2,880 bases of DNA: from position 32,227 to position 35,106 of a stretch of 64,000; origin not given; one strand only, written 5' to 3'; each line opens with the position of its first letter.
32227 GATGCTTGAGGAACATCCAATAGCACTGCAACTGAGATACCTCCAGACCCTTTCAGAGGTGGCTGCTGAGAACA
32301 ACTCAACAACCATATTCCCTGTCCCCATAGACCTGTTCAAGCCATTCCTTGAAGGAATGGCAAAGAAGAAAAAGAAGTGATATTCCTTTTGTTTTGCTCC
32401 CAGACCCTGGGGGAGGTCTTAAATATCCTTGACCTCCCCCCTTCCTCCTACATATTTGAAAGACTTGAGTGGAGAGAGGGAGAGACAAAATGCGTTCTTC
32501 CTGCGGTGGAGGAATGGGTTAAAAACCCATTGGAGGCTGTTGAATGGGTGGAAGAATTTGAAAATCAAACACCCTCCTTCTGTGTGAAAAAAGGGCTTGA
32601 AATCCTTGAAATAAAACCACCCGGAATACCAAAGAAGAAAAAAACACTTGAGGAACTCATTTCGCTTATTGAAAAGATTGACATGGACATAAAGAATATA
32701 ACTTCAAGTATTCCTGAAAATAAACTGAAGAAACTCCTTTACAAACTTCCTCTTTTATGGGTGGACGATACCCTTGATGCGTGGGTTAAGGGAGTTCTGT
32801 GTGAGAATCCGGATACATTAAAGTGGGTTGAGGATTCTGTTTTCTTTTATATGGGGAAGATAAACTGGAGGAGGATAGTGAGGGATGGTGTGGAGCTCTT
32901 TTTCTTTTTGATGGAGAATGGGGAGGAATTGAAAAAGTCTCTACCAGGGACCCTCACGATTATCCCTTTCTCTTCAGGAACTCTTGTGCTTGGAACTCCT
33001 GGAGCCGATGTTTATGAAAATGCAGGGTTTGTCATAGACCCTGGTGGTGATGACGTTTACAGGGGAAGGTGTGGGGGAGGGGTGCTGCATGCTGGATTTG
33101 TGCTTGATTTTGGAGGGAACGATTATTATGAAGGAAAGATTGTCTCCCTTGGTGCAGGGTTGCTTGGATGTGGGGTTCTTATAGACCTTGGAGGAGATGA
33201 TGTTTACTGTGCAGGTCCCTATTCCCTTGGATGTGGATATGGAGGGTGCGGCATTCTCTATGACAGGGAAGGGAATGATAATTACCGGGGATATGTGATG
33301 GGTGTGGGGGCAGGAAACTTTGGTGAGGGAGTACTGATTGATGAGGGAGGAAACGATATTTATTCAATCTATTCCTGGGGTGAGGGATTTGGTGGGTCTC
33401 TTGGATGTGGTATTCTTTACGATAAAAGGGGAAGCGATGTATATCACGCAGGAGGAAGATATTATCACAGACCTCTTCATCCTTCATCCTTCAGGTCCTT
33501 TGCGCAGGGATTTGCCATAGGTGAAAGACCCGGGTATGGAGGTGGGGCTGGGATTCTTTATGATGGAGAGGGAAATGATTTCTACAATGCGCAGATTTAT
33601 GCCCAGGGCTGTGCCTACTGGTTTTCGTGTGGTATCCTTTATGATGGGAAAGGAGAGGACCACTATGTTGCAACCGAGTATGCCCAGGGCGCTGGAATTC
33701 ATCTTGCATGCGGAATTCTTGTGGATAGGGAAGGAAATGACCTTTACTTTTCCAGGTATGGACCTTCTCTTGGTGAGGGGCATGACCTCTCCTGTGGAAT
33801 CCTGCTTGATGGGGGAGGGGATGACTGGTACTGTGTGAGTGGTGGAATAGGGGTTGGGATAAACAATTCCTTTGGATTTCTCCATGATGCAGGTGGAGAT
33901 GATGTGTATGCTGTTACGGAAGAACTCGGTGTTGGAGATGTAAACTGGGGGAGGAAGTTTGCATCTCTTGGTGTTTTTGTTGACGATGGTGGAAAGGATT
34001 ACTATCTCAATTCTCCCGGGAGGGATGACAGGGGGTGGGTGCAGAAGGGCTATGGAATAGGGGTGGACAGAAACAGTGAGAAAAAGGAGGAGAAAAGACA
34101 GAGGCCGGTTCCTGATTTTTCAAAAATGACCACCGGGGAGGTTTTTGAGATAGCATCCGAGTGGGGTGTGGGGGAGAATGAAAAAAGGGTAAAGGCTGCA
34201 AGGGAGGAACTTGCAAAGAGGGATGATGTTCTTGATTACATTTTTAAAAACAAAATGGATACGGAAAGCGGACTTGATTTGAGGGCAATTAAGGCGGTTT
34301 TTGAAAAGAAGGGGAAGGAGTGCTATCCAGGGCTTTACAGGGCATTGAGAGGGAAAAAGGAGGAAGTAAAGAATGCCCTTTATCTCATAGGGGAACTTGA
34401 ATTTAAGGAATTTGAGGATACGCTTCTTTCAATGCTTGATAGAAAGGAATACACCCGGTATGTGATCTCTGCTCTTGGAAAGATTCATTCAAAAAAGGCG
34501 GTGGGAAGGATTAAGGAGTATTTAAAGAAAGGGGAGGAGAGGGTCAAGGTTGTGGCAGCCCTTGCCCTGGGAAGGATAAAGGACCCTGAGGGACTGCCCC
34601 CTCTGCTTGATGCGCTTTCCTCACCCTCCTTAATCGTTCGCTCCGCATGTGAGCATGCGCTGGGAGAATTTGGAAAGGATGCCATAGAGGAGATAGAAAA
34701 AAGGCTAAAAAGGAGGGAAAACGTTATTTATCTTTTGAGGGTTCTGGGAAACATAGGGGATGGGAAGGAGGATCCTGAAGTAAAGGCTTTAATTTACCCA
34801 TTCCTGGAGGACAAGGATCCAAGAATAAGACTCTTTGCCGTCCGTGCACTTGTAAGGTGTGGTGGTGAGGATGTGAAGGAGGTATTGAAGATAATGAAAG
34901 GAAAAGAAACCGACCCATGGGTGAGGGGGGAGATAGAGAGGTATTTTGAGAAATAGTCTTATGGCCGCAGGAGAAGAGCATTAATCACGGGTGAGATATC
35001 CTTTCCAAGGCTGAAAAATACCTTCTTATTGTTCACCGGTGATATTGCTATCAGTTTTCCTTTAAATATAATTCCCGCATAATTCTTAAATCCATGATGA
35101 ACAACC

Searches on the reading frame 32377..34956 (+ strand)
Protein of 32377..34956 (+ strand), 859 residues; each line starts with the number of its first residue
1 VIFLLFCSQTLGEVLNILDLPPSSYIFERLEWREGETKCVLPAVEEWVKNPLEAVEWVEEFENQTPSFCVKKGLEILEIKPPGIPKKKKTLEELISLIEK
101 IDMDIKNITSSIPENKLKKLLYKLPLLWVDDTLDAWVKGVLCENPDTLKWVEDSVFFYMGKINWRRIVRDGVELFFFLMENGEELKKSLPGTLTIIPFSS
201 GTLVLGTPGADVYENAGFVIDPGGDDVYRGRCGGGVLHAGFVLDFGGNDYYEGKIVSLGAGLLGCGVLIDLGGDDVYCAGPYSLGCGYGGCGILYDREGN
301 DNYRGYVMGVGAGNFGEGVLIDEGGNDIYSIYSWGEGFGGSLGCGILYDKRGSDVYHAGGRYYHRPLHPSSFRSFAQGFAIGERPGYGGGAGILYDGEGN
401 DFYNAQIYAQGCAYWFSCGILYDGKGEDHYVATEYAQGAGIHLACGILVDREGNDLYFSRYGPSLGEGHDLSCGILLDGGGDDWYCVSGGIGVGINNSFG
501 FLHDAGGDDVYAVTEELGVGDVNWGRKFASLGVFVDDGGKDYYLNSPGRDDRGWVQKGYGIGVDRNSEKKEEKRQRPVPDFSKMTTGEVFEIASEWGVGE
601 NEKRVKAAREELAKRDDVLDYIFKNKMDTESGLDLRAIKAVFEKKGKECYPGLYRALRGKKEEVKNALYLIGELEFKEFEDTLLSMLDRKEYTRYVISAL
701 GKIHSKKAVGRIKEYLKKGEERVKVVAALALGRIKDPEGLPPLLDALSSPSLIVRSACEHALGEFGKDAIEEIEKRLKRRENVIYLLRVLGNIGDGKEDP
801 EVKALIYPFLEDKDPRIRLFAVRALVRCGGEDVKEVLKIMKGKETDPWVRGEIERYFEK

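Call 3: search_protein_families(library=pfam, proteins=[window:32377-34956:+], max_evalue=0.01)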
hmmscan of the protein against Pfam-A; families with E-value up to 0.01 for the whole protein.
window:32377-34956:+ (859 aa): 4 families
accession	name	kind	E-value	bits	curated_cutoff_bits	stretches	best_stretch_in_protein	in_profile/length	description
PF13646.12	HEAT_2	-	2.9e-21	76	27.7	2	682-763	3-88/88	HEAT repeats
PF03130.22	HEAT_PBS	-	9.7e-10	38.4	20.9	1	725-748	3-26/27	PBS lyase HEAT-like repeat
PF02985.28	HEAT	-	1.5e-06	28.3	23.5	0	740-767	2-29/31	HEAT repeat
PF01347.28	Vitellogenin_N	-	0.0019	17.3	24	0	762-828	460-523/590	Lipoprotein amino terminal region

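Call 4: search_protein_families(library=ncbifam, proteins=[window:32377-34956:+], max_evalue=0.01)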
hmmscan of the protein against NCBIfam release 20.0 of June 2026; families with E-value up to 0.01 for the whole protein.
window:32377-34956:+ (859 aa): 4 families
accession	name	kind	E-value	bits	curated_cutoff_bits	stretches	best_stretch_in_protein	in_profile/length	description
NF045915.1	PhycobilmeDegNblB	equivalog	1.4e-11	44.4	300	2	696-779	119-202/214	phycobilisome degradation protein NblB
NF058502.1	phyc_lyase_CpcE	equivalog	2.2e-06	27.4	330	0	727-831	62-177/260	C-phycocyanin alpha-cysteine-84 phycocyanobilin lyase subunit CpcE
NF058505.1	phyc_lyase_CpeY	equivalog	4.9e-05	22.1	600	1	663-760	99-200/419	C-phycoerythrin alpha-cysteine-82 phycoerythrobilin lyase CpeY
NF045662.1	DVU0298_fam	equivalog_domain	0.0027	17.3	75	0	802-843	146-187/213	DVU0298 family protein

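Call 7: find_homologous_proteins(query=window:32377-34953:+, max_evalue=0.001)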
Query window:32377-34953:+ (859 aa): 1780 proteins with E <= 0.001 among 8000 candidates; the best 120 are listed.
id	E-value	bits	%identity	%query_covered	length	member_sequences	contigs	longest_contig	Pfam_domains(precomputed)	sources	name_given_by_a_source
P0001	0.0e+0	1951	98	100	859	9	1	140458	PF02985.29,PF03130.23,PF13646.13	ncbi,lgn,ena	-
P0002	1.4e-206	707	43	97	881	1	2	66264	PF02985.29,PF03130.23,PF13646.13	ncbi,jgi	-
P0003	4.0e-205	702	43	100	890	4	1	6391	PF03130.23,PF13646.13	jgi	-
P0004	8.0e-205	701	42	100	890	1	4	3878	PF03130.23,PF13646.13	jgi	-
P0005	3.0e-203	696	43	99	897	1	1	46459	PF13646.13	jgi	jgi:hypothetical protein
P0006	5.8e-203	695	42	99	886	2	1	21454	PF02985.29,PF03130.23,PF13646.13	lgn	-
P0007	9.9e-203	694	42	100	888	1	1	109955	PF13646.13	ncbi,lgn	ncbi:MAG: HEAT repeat domain-containing protein [candidate division WOR-3 bacterium]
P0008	2.3e-202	693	43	100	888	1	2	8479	PF13646.13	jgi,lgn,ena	jgi:HEAT repeat protein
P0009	3.3e-202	692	43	99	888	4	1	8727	PF13646.13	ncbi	ncbi:MAG: hypothetical protein P8Y62_00100 [candidate division WOR-3 bacterium]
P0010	6.7e-202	691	43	99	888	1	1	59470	PF03130.23,PF13646.13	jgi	jgi:hypothetical protein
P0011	7.7e-202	691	42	99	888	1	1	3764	PF03130.23,PF13646.13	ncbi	-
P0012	7.7e-201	688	42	100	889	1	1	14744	PF03130.23,PF13646.13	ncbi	-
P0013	7.2e-200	684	43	100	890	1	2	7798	PF03130.23,PF13646.13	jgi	-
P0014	1.3e-199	684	43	96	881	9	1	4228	PF02985.29,PF03130.23,PF13646.13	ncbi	-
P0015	1.5e-199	683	42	98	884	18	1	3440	PF13646.13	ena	-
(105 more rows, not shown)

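Call 10: find_related_loci(query=A1, collection=genome_contigs, flank=10000)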
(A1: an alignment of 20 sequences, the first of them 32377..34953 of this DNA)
Query A1 (859 aa) in genome_contigs; peptide patterns used: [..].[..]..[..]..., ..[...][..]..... (x = any residue, [..] = any of these).
599 stretches matched a pattern (row limit reached: there are more); 410 encode a relative of the query (tblastn E <= 1e-3); the best 80 are kept; 80 distinct loci.
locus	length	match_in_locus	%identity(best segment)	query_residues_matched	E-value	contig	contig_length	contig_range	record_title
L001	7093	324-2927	42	11-855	0e+0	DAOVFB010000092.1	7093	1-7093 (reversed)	MAG TPA_asm: Candidatus Stahlbacteria bacterium isolate CSMAG_1098 CSMAG_1098_k141_570364_length_7093_cov_21.3657, whole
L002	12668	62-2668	43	13-859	0e+0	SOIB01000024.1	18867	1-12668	MAG: Candidatus Stahlbacteria bacterium isolate E29_bin14 NODE_577_length_18867_cov_11.749096, whole genome shotgun sequ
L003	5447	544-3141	42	15-858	0e+0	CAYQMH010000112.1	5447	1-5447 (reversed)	MAG TPA_asm: uncultured bacterium isolate binchicken_co34_518 genome assembly, contig: NODE_27290_length_5447_cov_29.110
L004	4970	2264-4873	42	11-858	0e+0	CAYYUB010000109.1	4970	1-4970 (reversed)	MAG TPA_asm: uncultured bacterium isolate binchicken_co228_34 genome assembly, contig: NODE_28662_length_4970_cov_25.022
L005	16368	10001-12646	41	1-859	0e+0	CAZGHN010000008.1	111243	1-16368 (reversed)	MAG TPA_asm: uncultured bacterium isolate SRP323688_co1_166 genome assembly, contig: NODE_349_length_111243_cov_17.87905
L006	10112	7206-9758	43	27-854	0e+0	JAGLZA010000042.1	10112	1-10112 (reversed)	MAG: candidate division WOR-3 bacterium isolate RS_13_48 ZL320.bin.48.fa_42, whole genome shotgun sequence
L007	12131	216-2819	41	14-858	0e+0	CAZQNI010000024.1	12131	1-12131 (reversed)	MAG TPA_asm: uncultured bacterium isolate binchicken_co34_231 genome assembly, contig: NODE_9009_length_12131_cov_6.8595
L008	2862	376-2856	43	11-814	0e+0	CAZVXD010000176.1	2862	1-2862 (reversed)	MAG TPA_asm: uncultured bacterium isolate binchicken_co116_46 genome assembly, contig: NODE_49035_length_2862_cov_6.9401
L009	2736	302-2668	43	11-779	0e+0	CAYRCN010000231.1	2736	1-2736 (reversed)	MAG TPA_asm: uncultured bacterium isolate binchicken_co89_629 genome assembly, contig: NODE_86440_length_2736_cov_8.3200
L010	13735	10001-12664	40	1-858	0e+0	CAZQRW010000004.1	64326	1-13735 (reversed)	MAG TPA_asm: uncultured bacterium isolate binchicken_co19_491 genome assembly, contig: NODE_412_length_64326_cov_24.9199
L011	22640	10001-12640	42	1-858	0e+0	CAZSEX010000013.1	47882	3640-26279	MAG TPA_asm: uncultured bacterium isolate binchicken_co116_333 genome assembly, contig: NODE_568_length_47882_cov_33.458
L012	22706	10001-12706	40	8-852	0e+0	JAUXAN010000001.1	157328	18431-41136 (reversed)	MAG: bacterium isolate CSMAG_2763 CSMAG_2763_k141_923661_length_157328_cov_242.9820, whole genome shotgun sequence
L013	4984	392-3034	40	1-857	0e+0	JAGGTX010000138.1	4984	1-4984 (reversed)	MAG: candidate division WOR-3 bacterium isolate AUK059 PB_MBMC_013_c_000000000386, whole genome shotgun sequence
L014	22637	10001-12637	39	1-857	1e-177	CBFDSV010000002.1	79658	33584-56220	MAG TPA_asm: uncultured bacterium isolate SRR6823440_binner123_Refined_64 genome assembly, contig: ERZ650341.66, whole g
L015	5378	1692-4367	39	10-858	3e-179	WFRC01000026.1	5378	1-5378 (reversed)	MAG: candidate division WOR-3 bacterium isolate S014_22 k151_114259, whole genome shotgun sequence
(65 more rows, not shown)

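Call 16: find_encoding_contigs(protein=P0001, flank=10000, max_places=4)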
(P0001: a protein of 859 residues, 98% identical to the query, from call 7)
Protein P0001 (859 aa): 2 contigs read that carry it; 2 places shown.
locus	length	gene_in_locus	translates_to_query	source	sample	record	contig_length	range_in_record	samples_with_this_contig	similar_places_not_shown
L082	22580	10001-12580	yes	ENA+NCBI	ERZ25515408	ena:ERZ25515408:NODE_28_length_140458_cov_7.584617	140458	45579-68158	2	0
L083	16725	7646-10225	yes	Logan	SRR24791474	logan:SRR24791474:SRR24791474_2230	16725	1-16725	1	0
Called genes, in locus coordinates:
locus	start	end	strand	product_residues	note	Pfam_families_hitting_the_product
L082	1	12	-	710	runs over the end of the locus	PF03030:H_PPase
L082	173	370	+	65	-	-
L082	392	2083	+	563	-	PF00587:tRNA-synt_2b, PF04073:tRNA_edit, PF03129:HGTP_anticodon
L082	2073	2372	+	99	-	PF02576:RimP_N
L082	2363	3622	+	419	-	PF08529:NusA_N, PF00575:S1 (weak), PF13184:KH_NusA_1st, PF26594:KH_NusA_2nd, PF03118:RNA_pol_A_CTD, PF14520:HHH_5, PF00633:HHH (weak)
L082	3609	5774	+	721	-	PF04760:IF2_N, PF00009:GTP_EFTU, PF00025:Arf (weak), PF00071:Ras (weak), PF01926:MMR_HSR1, PF02421:FeoB_N, PF22042:EF-G_D2, PF11987:IF-2, +3 more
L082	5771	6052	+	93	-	PF04456:DUF503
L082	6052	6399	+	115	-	PF02033:RBFA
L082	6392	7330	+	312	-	PF01368:DHH, PF02272:DHHA1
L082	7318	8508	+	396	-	PF00574:CLP_protease (weak), PF25145:NfeD1b_N, PF24961:NfeD_membrane, PF01957:NfeD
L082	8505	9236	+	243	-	-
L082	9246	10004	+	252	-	PF01145:Band_7, PF13421:Band_7_1 (faint)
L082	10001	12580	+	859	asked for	PF03130:HEAT_PBS (faint), PF13646:HEAT_2, PF02985:HEAT (faint), PF13646:HEAT_2 (weak)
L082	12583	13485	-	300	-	-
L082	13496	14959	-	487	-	PF00209:SNF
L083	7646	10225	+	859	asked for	PF03130:HEAT_PBS (faint), PF13646:HEAT_2, PF02985:HEAT (faint), PF13646:HEAT_2 (weak)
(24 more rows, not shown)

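Call 23: search_solved_structures(query=A1, max_evalue=1, show_alignments=1)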
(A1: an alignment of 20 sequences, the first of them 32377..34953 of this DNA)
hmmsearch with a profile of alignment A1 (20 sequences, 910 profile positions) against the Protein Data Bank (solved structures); distinct sequences matched with E-value up to 1: 63 (the best 60 are shown).
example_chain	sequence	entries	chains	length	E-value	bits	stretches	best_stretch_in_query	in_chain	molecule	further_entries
9sah_A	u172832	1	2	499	5.7e-80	272.8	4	691-808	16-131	E4-NB2 synthetic fusion protein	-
4zv6_A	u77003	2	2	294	9e-62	212.6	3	695-826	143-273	AlphaRep-7 | alpha-Rep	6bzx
6ft5_A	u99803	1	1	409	2.7e-59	204.4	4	714-826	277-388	alphaRep A3_A3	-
6fsq_A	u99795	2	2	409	1.7e-58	201.7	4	714-826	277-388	alphaRep A3_bGFPD | A3_bGFPD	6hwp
4xl5_C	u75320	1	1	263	1e-44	156.2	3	714-824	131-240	bGFP-A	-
7p0h_A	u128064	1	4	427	7e-42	146.8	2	695-826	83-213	Helicobacter pylori ComF fused to an artificial alphaREP crystallization helper (named B2)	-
6gwc_C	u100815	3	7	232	6.1e-38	133.7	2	691-808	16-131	iE5 ALPHAREP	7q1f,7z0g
9rhz_A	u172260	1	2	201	3.7e-33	117.9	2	714-826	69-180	ALPHAREP bE5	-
8aw4_A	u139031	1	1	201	6.7e-31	110.4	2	714-826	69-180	ALPHAREP bB-E3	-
6gx7_E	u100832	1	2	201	3e-30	108.3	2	695-826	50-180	iiiA5 ALPHAREP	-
3ltj_A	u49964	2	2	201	3.3e-29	104.8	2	744-826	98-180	AlphaRep-4 | bA3-2: binder of A3 protein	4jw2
3ltm_A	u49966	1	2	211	4.1e-29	104.5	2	740-826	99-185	Alpha-Rep4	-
6veh_A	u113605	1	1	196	2.2e-28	102.1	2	743-826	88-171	HEAT repeat domain-containing protein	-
6gwd_G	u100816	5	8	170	7.3e-25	90.5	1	690-826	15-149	iiH5 ALPHAREP | iih5 Alpha Repeating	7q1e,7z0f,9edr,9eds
5dcq_A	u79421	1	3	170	2e-24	89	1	693-826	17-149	artificial repeat proteins (alphaREP3)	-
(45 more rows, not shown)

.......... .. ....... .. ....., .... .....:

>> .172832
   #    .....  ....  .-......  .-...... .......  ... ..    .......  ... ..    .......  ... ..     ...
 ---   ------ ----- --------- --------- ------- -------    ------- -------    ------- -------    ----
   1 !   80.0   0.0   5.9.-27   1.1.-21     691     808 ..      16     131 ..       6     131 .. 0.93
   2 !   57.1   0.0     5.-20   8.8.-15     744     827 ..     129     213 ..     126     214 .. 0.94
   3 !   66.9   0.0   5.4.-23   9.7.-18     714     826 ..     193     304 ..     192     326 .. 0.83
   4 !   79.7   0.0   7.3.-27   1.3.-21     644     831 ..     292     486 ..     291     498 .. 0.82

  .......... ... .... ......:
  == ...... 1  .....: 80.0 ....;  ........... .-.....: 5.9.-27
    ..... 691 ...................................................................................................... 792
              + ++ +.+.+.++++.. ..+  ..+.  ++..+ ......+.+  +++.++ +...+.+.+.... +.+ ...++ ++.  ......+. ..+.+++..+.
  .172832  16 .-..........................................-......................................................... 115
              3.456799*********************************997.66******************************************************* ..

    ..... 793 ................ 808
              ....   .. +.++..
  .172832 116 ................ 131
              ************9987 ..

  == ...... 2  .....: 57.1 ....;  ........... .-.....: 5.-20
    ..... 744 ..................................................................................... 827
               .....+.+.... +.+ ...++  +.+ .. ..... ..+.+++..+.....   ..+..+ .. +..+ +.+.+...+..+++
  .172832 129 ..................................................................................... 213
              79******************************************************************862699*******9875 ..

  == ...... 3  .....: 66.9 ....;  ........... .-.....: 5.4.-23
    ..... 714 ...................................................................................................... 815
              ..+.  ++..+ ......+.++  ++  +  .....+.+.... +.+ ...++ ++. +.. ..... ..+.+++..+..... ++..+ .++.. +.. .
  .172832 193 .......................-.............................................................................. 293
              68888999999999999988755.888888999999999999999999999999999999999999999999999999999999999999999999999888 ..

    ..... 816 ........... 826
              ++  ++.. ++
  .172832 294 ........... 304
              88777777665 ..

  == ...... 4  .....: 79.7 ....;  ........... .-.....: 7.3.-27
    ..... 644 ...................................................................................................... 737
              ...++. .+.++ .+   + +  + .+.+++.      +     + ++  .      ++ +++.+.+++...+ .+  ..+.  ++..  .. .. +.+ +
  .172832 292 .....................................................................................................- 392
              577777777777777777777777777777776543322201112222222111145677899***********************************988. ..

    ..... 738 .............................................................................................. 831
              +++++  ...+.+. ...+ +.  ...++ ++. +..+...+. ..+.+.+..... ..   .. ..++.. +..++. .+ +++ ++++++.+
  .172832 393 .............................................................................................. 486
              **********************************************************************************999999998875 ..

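Call 28: predict_structure(alignment_id=A1)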
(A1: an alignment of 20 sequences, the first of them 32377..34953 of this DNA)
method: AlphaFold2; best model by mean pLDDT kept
length: 859 residues; sequences in the alignment: 20
mean_pLDDT: 80.3   pTM: 0.66
mean pLDDT of the five models: 80.3, 79.4, 79.0, 78.8, 76.6
residues with pLDDT >= 90: 329; 70-90: 331; 50-70: 125; < 50: 74
segments of 3 or more residues with pLDDT < 50: 1-5, 131-135, 144-149, 361-384, 523-528, 545-559, 567-575
pLDDT, mean of each block of 10 residues (from residue 1): 54 67 61 60 83 85 88 92 68 92 93 82 65 50 49 73 92 94 88 89 91 90 91 88 95 83 94 90 85 95 80 90 91 72 90 80 41 42 56 90 74 81 89 77 86 84 76 87 79 75 83 62 48 76 52 45 55 55 92 69 82 93 91 80 94 94 93 95 91 93 95 88 89 94 89 79 91 92 90 82 94 83 89 90 72 75
secondary structure, 60 per line:
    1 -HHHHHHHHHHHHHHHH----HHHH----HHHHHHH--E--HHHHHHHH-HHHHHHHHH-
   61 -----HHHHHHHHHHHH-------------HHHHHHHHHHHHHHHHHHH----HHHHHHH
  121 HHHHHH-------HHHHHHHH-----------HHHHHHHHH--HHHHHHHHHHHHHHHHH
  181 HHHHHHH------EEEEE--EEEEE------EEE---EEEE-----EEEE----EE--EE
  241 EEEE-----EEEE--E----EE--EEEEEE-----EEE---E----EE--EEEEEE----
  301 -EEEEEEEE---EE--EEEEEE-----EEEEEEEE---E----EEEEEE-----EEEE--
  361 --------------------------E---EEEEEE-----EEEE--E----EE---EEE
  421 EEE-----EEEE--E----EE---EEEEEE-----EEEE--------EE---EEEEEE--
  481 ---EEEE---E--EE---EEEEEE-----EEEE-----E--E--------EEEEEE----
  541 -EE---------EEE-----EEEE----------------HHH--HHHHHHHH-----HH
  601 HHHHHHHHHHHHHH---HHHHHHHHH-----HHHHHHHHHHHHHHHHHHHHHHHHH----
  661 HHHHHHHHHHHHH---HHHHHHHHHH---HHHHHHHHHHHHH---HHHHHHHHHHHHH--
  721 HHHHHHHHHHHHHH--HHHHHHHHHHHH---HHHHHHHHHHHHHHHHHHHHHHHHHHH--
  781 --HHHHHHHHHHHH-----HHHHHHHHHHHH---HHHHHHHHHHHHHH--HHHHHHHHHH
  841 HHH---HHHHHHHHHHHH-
elements in order (helices of 4 or more, strands of 3 or more residues): H2-17 H22-25 H30-36 H42-49 H51-59 H66-77 H91-109 H114-126 H134-141 H153-161 H164-187 E194-198 E201-205 E212-214 E218-221 E227-230 E239-244 E250-253 E265-270 E276-278 E291-296 E302-309 E317-322 E328-335 E344-349 E355-358 E391-396 E402-405 E418-423 E429-432 E445-450 E456-459 E473-478 E484-487 E499-504 E510-513 E531-536 E553-555 E561-564 H586-593 H599-614 H618-626 H632-656 H661-673 H677-686 H690-702 H706-718 H721-734 H737-748 H752-778 H783-794 H800-811 H815-828 H831-843 H847-858
